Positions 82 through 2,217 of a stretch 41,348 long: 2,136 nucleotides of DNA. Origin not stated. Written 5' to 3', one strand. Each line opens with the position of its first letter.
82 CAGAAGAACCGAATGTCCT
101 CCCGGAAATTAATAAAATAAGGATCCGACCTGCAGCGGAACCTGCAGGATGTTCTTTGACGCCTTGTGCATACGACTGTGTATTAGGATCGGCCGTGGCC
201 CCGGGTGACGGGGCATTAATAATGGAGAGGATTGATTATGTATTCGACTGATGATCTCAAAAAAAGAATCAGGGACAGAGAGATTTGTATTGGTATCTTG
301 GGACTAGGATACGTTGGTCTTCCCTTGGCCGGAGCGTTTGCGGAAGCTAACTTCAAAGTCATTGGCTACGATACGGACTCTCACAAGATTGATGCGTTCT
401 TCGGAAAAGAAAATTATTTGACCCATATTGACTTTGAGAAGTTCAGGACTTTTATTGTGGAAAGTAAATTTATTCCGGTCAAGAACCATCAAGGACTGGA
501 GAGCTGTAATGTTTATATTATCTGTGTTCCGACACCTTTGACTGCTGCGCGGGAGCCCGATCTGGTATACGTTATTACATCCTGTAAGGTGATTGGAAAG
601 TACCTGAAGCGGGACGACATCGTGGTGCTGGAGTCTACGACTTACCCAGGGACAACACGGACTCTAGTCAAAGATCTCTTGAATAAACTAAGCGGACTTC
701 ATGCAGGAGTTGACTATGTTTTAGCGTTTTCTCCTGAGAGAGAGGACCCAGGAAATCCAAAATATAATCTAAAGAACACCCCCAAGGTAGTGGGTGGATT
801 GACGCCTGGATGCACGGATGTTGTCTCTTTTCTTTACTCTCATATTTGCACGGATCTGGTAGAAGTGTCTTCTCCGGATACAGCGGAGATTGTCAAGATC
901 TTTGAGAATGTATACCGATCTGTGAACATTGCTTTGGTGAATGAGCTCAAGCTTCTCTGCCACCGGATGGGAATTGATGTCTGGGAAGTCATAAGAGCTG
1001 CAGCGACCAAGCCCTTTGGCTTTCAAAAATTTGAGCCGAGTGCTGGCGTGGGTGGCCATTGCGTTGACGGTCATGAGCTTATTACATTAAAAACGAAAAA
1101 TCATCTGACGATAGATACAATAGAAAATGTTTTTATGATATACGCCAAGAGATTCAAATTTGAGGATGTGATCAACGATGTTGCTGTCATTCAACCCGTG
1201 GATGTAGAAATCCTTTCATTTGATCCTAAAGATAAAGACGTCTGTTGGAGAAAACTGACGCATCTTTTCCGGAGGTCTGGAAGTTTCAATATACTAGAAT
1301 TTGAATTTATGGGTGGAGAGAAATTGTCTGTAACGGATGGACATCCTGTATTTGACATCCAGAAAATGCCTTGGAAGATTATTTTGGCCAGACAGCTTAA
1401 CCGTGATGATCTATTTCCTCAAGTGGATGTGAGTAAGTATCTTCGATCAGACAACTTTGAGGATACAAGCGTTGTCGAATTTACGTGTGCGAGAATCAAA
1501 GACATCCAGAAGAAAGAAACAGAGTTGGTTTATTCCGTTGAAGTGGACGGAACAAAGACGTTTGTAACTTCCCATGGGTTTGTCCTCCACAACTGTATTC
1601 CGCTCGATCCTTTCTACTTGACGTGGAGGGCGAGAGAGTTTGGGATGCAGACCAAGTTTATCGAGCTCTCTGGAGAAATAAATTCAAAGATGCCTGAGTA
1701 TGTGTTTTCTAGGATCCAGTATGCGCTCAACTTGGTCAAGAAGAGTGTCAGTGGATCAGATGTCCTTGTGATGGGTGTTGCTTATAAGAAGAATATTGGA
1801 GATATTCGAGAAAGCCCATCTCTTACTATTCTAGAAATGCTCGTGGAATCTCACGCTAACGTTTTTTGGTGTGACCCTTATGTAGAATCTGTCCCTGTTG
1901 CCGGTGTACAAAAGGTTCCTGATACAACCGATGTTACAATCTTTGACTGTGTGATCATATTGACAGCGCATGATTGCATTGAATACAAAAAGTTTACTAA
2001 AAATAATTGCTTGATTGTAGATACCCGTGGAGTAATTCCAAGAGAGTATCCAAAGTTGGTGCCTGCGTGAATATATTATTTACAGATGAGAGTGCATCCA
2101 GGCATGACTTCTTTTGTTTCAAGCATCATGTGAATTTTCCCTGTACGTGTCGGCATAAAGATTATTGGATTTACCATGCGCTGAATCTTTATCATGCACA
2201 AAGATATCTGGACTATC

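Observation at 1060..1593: Mini-intein inserted at the catalytic cysteine of a mobile-element-encoded nucleotide-sugar dehydrogenase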

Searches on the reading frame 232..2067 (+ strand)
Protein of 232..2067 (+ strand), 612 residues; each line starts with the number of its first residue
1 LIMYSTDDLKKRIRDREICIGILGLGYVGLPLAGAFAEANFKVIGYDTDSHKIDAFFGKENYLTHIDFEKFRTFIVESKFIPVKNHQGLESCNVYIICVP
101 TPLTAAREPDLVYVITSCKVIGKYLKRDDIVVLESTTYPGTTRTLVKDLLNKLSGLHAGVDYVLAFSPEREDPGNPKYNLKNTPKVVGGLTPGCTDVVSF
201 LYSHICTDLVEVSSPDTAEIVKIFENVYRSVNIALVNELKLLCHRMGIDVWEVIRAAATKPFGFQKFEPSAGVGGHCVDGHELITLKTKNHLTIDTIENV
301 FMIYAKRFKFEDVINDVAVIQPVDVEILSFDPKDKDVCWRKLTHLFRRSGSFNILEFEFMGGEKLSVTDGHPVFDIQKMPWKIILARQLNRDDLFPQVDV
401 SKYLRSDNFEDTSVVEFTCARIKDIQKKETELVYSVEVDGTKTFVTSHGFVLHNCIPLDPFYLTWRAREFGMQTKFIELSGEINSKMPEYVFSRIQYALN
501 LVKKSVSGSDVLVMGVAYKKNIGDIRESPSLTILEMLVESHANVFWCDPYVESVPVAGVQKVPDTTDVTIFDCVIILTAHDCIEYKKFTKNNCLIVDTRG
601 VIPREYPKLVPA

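Call 3: search_protein_families(library=pfam, proteins=[window:232-2067:+], max_evalue=1)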
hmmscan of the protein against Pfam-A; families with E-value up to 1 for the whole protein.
window:232-2067:+ (612 aa): 11 families
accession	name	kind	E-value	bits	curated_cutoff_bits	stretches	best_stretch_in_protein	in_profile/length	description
PF03721.20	UDPG_MGDP_dh_N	-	4.2e-38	131.2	27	1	20-196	3-181/187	UDP-glucose/GDP-mannose dehydrogenase family, NAD binding domain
PF00984.24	UDPG_MGDP_dh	-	3.3e-28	98.1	25.4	2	217-300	2-88/94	UDP-glucose/GDP-mannose dehydrogenase family, central domain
PF03720.21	UDPG_MGDP_dh_C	-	1.1e-17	64.7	30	1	512-602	1-101/103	UDP-glucose/GDP-mannose dehydrogenase family, UDP binding domain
PF03446.21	NAD_binding_2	-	2.2e-06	28.2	21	1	20-151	2-109/161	NAD binding domain of 6-phosphogluconate dehydrogenase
PF14890.11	Intein_splicing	-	4.3e-06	27.1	35.8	1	327-454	23-155/155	Intein splicing domain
PF02826.25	2-Hacid_dh_C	-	0.013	15.4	25.1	1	20-60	39-74/178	D-isomer specific 2-hydroxyacid dehydrogenase, NAD binding domain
PF03807.23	F420_oxidored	-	0.023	15.7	21.6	1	20-101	2-69/94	NADP oxidoreductase coenzyme F420-dependent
PF01073.25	3Beta_HSD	-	0.07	12.6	22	1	373-445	28-100/280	3-beta hydroxysteroid dehydrogenase/isomerase family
PF02558.23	ApbA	-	0.17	12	22.2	1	20-106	1-81/150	Ketopantoate reductase PanE/ApbA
PF10727.15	Rossmann-like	-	0.28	11.4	23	1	10-51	7-48/131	Rossmann-like domain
PF06825.17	HSBP1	-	0.34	11.2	28.6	1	472-489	14-31/51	Heat shock factor binding protein 1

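Call 4: search_protein_families(library=ncbifam, proteins=[window:232-2067:+], max_evalue=1)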
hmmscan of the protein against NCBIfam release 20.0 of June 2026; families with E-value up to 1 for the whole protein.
window:232-2067:+ (612 aa): 21 families
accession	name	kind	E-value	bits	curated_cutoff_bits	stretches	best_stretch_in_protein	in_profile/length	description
TIGR03026.1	NDP-sugDHase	subfamily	6.1e-114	381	189.8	2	20-295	3-284/413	nucleotide sugar dehydrogenase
NF040825.1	UDPMaNacDH_Arch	equivalog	1.7e-72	244.6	750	2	20-282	3-263/418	UDP-N-acetyl-D-mannosamine dehydrogenase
NF008286.0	PRK11064.1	equivalog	3.3e-69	233.5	459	2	20-279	6-268/420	UDP-N-acetyl-D-mannosamine dehydrogenase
NF011729.0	PRK15182.1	equivalog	3.8e-61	207.1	592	2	17-280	6-264/425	Vi polysaccharide biosynthesis UDP-N-acetylglucosamine C-6 dehydrogenase TviB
NF047673.2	TeichurnBiosyTuaD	equivalog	5.9e-34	117.9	700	2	20-336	4-326/439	UDP-glucose 6-dehydrogenase TuaD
NF041297.1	UDPGDh_AglM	equivalog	5.6e-33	114.5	670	2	20-278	3-269/429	UDP-glucose 6-dehydrogenase AglM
NF011491.0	PRK14898.1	equivalog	1.5e-06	26.6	783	2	280-418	79-213/860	DNA-directed RNA polymerase subunit A''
NF011302.0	PRK14714.1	equivalog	8.7e-06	23.5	1791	1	278-455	933-1101/1350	DNA-directed DNA polymerase II large subunit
TIGR01445.1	intein_Nterm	domain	1.1e-05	26.4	24.5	1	277-374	1-82/83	intein N-terminal splicing region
NF011631.0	PRK15057.1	equivalog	5.2e-05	22.5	757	1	166-279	138-255/388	UDP-glucose 6-dehydrogenase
TIGR01443.1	intein_Cterm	domain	0.00021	21.4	15.6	1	433-455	2-24/24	intein C-terminal splicing region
NF045703.1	rSAM_Tes_intein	exception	0.001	16.9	1700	1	276-438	155-311/1040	tetraether lipid synthase Tes, intein-containing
NF006207.0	PRK08332.1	equivalog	0.0044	14.3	2400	1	273-384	298-412/1684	vitamin B12-dependent ribonucleotide reductase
NF043037.1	ThreonDh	equivalog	0.035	13.5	350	1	19-57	4-42/297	L-threonate dehydrogenase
NF005650.0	PRK07417.1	equivalog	0.038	13.3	290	1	19-52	3-36/281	prephenate/arogenate dehydrogenase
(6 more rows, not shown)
